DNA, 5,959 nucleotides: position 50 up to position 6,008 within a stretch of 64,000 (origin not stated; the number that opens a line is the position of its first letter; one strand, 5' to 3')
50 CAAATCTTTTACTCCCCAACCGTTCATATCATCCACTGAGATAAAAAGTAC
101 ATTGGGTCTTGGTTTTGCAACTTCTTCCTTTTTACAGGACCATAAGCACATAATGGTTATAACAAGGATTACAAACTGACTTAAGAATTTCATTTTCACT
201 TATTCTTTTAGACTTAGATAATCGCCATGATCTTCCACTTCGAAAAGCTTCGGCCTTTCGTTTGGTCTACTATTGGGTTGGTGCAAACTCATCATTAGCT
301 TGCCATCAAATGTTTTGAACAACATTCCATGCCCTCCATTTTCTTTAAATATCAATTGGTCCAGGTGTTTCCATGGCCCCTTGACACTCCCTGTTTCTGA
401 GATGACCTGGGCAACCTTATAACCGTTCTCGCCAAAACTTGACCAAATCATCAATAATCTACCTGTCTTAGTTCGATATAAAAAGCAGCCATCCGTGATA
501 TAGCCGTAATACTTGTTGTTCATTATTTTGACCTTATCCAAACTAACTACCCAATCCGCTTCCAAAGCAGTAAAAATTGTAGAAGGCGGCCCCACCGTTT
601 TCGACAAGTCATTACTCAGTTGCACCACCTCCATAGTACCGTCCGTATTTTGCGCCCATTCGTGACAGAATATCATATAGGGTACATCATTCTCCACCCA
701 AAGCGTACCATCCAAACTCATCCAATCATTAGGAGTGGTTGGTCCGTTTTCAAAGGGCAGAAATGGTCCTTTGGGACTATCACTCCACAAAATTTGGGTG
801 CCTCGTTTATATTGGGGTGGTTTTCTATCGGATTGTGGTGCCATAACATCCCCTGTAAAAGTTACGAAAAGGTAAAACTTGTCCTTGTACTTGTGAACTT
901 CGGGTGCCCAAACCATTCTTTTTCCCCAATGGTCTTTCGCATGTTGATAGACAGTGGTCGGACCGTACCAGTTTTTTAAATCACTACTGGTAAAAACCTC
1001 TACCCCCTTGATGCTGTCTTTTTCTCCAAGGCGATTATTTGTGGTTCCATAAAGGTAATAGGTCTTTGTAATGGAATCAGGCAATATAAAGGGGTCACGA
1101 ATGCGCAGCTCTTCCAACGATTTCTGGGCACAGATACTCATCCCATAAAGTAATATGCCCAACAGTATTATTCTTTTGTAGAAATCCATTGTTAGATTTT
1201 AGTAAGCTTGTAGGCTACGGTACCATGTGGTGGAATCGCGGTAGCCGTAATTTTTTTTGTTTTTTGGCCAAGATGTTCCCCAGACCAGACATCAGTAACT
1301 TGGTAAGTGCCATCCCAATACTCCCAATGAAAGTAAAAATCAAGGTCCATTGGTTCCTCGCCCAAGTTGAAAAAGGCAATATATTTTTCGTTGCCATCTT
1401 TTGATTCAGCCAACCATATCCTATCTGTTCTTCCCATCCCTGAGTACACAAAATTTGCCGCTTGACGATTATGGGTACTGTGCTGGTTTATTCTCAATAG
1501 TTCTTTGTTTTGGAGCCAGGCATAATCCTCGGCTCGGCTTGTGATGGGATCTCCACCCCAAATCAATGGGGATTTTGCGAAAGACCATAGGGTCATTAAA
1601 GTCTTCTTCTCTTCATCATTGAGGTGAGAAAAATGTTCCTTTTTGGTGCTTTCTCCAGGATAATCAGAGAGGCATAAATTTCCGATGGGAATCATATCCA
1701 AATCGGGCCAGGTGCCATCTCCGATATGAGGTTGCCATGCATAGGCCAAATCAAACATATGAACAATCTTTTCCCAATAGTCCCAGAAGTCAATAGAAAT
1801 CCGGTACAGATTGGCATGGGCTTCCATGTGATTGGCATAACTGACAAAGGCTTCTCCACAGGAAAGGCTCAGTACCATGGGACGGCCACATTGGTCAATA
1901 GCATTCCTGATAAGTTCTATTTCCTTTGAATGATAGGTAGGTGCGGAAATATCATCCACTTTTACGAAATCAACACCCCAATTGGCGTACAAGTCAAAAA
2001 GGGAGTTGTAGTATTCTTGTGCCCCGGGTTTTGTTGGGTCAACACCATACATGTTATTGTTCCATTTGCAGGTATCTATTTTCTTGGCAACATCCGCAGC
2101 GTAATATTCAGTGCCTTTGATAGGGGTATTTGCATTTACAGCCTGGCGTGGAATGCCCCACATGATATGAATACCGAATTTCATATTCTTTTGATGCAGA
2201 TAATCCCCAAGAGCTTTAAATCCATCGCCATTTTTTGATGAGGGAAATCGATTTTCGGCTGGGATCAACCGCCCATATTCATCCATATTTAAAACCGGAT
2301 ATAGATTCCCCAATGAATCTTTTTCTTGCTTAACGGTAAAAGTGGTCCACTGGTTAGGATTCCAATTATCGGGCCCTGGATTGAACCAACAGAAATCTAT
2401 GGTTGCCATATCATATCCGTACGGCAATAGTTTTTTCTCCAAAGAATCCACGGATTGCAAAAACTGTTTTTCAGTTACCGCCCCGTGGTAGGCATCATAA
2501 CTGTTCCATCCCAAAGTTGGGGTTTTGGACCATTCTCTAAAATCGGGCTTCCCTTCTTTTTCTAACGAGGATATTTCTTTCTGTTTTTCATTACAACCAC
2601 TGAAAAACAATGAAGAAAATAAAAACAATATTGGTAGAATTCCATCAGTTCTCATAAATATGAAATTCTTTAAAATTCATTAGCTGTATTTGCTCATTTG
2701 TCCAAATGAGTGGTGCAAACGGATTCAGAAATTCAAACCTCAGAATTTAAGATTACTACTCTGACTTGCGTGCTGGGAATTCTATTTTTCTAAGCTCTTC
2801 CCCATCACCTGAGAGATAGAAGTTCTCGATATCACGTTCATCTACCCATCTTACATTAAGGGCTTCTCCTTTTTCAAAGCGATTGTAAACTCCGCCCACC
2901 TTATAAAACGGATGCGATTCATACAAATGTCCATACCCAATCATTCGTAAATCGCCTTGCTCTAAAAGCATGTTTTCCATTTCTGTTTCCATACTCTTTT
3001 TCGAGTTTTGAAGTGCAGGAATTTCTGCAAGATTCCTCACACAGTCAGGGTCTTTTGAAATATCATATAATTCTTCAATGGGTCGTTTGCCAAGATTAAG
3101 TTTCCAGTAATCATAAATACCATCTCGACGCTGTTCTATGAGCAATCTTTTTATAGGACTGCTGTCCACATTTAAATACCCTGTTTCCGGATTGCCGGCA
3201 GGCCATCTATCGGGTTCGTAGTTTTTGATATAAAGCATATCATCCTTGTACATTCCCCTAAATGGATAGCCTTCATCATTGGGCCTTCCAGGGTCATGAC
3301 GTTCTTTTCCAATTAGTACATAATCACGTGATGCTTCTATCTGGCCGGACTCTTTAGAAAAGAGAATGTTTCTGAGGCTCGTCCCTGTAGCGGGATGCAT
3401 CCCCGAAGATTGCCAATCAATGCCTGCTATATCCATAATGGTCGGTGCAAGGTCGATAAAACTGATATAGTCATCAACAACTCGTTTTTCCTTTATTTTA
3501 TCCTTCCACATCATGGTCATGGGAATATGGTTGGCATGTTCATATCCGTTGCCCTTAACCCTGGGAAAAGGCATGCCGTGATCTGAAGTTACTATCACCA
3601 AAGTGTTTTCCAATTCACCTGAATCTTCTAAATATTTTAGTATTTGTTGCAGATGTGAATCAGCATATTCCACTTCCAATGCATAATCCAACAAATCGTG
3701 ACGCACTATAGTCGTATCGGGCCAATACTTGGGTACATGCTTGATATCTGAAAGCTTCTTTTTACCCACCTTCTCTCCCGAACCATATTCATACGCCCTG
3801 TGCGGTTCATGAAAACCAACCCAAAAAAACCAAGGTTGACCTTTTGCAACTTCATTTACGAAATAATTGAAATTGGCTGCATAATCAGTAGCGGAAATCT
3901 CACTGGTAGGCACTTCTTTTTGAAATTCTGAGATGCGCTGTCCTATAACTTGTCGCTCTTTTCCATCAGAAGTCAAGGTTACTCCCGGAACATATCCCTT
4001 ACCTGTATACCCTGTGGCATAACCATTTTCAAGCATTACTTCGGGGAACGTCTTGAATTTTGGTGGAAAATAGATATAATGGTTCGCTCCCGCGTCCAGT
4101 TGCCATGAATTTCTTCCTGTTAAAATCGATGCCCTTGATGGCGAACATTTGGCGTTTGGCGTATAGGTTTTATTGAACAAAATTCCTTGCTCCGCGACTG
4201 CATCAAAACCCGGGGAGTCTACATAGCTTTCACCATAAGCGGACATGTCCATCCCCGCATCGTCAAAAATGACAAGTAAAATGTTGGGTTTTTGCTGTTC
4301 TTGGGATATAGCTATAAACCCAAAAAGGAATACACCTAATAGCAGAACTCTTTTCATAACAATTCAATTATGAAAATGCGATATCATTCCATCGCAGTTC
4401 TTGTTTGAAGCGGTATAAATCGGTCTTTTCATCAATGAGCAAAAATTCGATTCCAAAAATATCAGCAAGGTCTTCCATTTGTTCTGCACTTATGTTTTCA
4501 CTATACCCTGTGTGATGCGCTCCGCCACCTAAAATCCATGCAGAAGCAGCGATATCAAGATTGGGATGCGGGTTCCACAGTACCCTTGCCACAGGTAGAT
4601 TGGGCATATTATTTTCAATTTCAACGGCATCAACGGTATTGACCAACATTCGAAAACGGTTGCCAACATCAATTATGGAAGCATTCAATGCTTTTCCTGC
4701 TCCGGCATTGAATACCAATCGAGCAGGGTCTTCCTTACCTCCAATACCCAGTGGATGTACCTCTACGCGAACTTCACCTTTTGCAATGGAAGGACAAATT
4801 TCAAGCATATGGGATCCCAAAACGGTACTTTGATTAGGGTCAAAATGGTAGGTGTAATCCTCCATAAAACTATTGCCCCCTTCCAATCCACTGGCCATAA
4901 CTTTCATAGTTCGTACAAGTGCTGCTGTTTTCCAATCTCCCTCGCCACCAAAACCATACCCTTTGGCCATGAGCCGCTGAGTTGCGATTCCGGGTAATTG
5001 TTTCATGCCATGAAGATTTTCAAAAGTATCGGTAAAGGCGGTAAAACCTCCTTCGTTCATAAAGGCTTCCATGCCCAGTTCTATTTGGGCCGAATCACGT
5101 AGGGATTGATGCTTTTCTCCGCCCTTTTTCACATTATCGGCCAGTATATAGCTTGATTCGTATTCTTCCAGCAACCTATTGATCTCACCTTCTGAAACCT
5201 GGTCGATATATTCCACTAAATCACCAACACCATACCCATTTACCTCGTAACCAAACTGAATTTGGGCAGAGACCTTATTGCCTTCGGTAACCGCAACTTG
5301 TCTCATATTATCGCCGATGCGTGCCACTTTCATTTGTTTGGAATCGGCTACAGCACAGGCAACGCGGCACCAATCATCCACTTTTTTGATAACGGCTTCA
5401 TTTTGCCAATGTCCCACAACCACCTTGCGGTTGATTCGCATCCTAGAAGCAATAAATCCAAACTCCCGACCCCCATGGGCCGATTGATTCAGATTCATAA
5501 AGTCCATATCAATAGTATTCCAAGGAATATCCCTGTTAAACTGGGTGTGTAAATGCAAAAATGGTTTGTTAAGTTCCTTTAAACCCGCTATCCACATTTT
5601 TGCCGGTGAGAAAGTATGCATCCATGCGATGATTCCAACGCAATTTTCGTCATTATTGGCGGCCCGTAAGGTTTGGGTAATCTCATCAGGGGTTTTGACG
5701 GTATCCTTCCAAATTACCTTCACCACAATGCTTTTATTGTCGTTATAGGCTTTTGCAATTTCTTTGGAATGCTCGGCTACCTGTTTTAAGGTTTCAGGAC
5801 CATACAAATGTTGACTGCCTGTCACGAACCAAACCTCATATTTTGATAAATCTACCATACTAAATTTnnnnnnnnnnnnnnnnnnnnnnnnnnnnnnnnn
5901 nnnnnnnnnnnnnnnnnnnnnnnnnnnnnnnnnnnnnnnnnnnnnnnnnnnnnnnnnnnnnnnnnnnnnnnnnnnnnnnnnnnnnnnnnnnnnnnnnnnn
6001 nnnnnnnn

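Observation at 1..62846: Large PUL that appears built for sulfated beta-L-arabinopyranan/galactan of green algae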

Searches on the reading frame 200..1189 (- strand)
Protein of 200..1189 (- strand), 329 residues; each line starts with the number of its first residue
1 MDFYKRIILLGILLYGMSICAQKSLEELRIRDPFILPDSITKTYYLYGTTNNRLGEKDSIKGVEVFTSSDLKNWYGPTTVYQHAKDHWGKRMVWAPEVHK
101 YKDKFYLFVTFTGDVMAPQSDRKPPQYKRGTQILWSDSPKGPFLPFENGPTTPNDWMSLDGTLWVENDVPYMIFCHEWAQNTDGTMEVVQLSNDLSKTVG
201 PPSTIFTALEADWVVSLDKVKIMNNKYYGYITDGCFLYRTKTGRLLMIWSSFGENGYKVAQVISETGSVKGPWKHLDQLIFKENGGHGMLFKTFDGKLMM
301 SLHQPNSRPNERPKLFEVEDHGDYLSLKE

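Call 5: search_protein_families(library=pfam, proteins=[window:200-1189:-], max_evalue=0.001)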
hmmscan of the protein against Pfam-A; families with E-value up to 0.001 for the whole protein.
window:200-1189:- (329 aa): 1 family
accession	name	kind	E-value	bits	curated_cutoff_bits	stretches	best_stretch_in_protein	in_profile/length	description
PF04616.20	Glyco_hydro_43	-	6e-32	111.6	32.2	1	29-307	9-264/288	Glycosyl hydrolases family 43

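Call 15: search_protein_families(library=ncbifam, proteins=[window:200-1189:-], max_evalue=0.01)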
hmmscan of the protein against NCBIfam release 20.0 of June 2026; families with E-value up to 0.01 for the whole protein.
window:200-1189:- (329 aa): 1 family
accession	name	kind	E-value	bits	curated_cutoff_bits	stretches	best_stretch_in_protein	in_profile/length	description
NF053747.1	NdoAlphArabAbnA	equivalog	0.004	16.6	480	0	27-111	28-107/310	arabinan endo-1,5-alpha-L-arabinosidase AbnA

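Call 46: search_solved_structures(query=window:200-1189:-, max_evalue=0.001)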
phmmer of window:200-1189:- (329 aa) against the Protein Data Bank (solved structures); distinct sequences matched with E-value up to 0.001: 6.
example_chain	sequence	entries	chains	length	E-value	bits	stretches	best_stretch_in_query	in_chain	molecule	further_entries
5c0p_A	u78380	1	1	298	1.2e-61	211.9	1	26-313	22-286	Endo-arabinase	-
8hcj_D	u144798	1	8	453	2.8e-05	26.5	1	43-173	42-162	Xylan 1,4-beta-xylosidase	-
5a8c_A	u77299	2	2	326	2.9e-05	26.5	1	60-207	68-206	CARBOHYDRATE BINDING FAMILY 6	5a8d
4qqs_A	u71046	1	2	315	5.8e-05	25.5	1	30-214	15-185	Glycoside hydrolase family 43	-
9x3m_A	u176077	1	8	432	6.5e-05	25.3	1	44-173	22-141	Xylan 1,4-beta-xylosidase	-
4nov_A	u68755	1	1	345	0.00016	24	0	41-174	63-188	Xylosidase/arabinofuranosidase Xsa43E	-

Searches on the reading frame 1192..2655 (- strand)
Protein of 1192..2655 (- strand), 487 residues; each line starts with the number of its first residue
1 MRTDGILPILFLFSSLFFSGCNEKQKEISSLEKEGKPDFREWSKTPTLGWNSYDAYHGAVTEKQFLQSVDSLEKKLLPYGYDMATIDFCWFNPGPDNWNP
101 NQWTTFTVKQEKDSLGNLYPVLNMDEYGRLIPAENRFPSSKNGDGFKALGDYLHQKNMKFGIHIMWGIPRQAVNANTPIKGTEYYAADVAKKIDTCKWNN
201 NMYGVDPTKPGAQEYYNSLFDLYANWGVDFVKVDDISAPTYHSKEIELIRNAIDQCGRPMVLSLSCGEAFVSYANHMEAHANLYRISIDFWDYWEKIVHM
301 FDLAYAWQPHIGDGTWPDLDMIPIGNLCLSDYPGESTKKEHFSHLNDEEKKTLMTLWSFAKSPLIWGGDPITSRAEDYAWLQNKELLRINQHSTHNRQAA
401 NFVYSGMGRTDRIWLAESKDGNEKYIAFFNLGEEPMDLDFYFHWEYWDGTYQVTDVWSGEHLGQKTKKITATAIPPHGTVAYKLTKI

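Call 5: search_protein_families(library=pfam, proteins=[window:1192-2655:-], max_evalue=0.001)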
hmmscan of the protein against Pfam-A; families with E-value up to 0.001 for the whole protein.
window:1192-2655:- (487 aa): 2 families
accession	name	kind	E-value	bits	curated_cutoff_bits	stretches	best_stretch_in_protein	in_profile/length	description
PF16499.11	Melibiase_2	-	2.4e-20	73.4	23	1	210-391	108-283/284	Alpha galactosidase A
PF17801.7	Melibiase_C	-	7.7e-12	45.6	22.9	1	412-484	5-71/71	Alpha galactosidase C-terminal beta sandwich domain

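Call 11: search_solved_structures(query=window:1192-2655:-, max_evalue=0.001, show_alignments=1)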
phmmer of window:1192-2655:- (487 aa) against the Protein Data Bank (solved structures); distinct sequences matched with E-value up to 0.001: 19.
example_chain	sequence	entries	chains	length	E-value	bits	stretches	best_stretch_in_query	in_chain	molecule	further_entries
3cc1_A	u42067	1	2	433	8.2e-105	354.6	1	43-484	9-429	Putative alpha-N-acetylgalactosaminidase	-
4nx0_A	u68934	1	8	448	2.8e-104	352.9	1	40-485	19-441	Abp, a GH27 beta-L-arabinopyranosidase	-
4nxk_A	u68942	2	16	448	2.9e-103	349.5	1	40-485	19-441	Abp, a GH27 beta-L-arabinopyranosidase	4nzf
6f4c_B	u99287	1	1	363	1.1e-20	77.1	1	222-483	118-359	alpha-galactosidase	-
1uas_A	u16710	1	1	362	3.6e-19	72.1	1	209-485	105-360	alpha-galactosidase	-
1ktb_A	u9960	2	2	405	2.8e-14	55.9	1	222-482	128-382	alpha-N-acetylgalactosaminidase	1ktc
3a5v_A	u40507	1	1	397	3.4e-13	52.4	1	316-481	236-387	Alpha-galactosidase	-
4ogz_A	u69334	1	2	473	4.5e-12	48.6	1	223-441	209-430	Putative alpha-galactosidase/melibiase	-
1szn_A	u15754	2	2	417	2.9e-11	46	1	43-91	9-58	alpha-galactosidase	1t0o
4nzj_A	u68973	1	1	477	8e-11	44.5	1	222-436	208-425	Putative alpha-galactosidase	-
3h53_A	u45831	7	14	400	5.7e-08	35.1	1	222-393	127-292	Alpha-N-acetylgalactosaminidase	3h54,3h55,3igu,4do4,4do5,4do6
3lx9_A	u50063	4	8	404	3.3e-07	32.6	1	210-393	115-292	Alpha-galactosidase A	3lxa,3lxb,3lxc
3a21_A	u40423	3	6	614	3.9e-07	32.3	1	211-482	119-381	Putative secreted alpha-galactosidase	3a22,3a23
3lrk_A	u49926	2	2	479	4.3e-07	32.2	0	343-434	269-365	Alpha-galactosidase 1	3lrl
3lrm_A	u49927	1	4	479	5.5e-07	31.9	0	343-434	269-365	Alpha-galactosidase 1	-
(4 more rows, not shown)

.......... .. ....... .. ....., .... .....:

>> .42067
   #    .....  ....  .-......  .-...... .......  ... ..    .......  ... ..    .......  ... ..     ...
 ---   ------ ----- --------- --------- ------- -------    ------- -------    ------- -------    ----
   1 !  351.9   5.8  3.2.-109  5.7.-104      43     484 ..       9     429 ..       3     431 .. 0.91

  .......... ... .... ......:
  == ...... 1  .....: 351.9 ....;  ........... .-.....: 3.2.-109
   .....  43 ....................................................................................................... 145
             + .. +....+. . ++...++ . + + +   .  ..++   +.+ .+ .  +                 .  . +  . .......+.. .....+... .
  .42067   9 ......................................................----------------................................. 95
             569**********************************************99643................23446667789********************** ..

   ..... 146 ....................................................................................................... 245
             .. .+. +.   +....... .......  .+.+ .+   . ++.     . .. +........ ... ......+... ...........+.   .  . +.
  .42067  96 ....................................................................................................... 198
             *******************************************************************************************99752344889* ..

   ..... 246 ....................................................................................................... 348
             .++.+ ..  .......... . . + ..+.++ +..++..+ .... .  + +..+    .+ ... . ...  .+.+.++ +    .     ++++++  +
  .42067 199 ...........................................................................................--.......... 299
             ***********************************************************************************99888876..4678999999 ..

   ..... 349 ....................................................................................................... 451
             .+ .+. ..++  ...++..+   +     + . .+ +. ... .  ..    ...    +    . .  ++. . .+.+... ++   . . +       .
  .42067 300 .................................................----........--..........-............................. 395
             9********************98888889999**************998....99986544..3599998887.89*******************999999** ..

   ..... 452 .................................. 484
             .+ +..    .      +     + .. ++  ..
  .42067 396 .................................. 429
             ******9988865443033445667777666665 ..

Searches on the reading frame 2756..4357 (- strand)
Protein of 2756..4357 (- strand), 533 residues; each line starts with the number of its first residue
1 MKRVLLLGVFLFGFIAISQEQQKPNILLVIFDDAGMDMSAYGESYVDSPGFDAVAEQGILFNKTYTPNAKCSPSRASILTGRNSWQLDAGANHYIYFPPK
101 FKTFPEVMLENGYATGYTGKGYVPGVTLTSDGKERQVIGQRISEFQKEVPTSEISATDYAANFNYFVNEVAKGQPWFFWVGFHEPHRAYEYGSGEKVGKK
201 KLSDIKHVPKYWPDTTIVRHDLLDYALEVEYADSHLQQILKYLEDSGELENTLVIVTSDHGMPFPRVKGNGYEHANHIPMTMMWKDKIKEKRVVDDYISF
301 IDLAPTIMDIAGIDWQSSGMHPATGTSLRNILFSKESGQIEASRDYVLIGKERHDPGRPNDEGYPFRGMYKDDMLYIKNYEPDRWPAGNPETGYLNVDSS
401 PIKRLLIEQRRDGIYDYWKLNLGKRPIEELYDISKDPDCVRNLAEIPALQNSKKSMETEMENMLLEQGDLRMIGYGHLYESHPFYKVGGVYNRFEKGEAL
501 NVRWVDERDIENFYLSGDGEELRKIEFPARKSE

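Call 5: search_protein_families(library=pfam, proteins=[window:2756-4357:-], max_evalue=0.001)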
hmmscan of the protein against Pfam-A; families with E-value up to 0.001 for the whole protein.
window:2756-4357:- (533 aa): 5 families
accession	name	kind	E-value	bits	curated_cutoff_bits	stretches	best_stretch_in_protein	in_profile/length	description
PF00884.28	Sulfatase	-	1.2e-45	156.5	25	1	24-313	1-301/301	Sulfatase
PF16347.10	SGSH_C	-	5.8e-11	43.2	29.3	1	272-337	12-73/154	N-sulphoglucosamine sulphohydrolase, C-terminal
PF01663.27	Phosphodiest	-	1.3e-06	28.7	23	1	228-263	187-222/342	Type I phosphodiesterase / nucleotide pyrophosphatase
PF02995.22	DUF229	-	9.6e-06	25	25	1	219-266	303-347/496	Protein of unknown function (DUF229)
PF01676.23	Metalloenzyme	-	0.00038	20.5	24.3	1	221-313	165-250/252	Metalloenzyme superfamily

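Call 49: search_solved_structures(query=window:2756-4357:-, max_evalue=1e-15)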
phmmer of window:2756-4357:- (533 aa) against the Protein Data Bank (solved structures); distinct sequences matched with E-value up to 1e-15: 24.
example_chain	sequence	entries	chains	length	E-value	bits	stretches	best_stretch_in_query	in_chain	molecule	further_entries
9bb9_A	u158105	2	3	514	1.8e-35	125.7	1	16-464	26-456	S1_8A sulfatase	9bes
9bes_B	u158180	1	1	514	8.1e-34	120.2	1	16-464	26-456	S1_8A Sulfatase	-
9bbd_A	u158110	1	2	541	5.7e-29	104.2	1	204-450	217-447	S1_8B sulfatase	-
4mhx_A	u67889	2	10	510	7.1e-29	103.9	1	23-449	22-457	N-sulphoglucosamine sulphohydrolase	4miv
9bef_A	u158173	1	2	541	1.8e-27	99.3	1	204-450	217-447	S1_8B sulfatase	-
5g2v_A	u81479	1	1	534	1e-23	86.9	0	19-122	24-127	N-ACETYLGLUCOSAMINE-6-SULFATASE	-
7p24_AAA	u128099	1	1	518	2.3e-22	82.4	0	21-124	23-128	Mucin-desulfating sulfatase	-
7ebp_A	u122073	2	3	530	1.2e-20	76.7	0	18-125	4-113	Sulfatase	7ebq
9ihk_D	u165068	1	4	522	4.3e-20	74.9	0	222-314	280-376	Sulfatase_S1_30A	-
7oz8_AAA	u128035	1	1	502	1.4e-19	73.1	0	20-120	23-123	Choline-sulfatase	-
9s8y_A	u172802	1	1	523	2.3e-19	72.5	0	22-125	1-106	Sulfatase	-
9fvt_A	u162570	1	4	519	3.8e-19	71.8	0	231-347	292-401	Sulfatase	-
9s03_A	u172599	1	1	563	5e-19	71.4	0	21-187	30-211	Putative sulfatase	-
7an1_AAA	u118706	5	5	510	1.4e-18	69.9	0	16-120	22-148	Arylsulfatase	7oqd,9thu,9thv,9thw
5fql_A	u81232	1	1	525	2.4e-18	69.1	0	24-128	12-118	IDURONATE-2-SULFATASE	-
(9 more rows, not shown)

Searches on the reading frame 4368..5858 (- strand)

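Call 5: search_protein_families(library=pfam, proteins=[window:4368-5858:-], max_evalue=0.001)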
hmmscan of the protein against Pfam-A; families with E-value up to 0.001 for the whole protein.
window:4368-5858:- (496 aa): 3 families
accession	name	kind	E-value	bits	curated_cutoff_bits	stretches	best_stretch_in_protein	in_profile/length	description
PF02610.21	AraA_N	-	2.3e-86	288.2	24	1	7-173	1-167/168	L-arabinose isomerase N-terminal domain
PF24856.1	AraA_central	-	4.7e-70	235.2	24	1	177-324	1-148/148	L-arabinose isomerase central domain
PF11762.14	Arabinose_Iso_C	-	9.8e-65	217.1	25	1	328-471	1-144/144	L-arabinose isomerase C-terminal domain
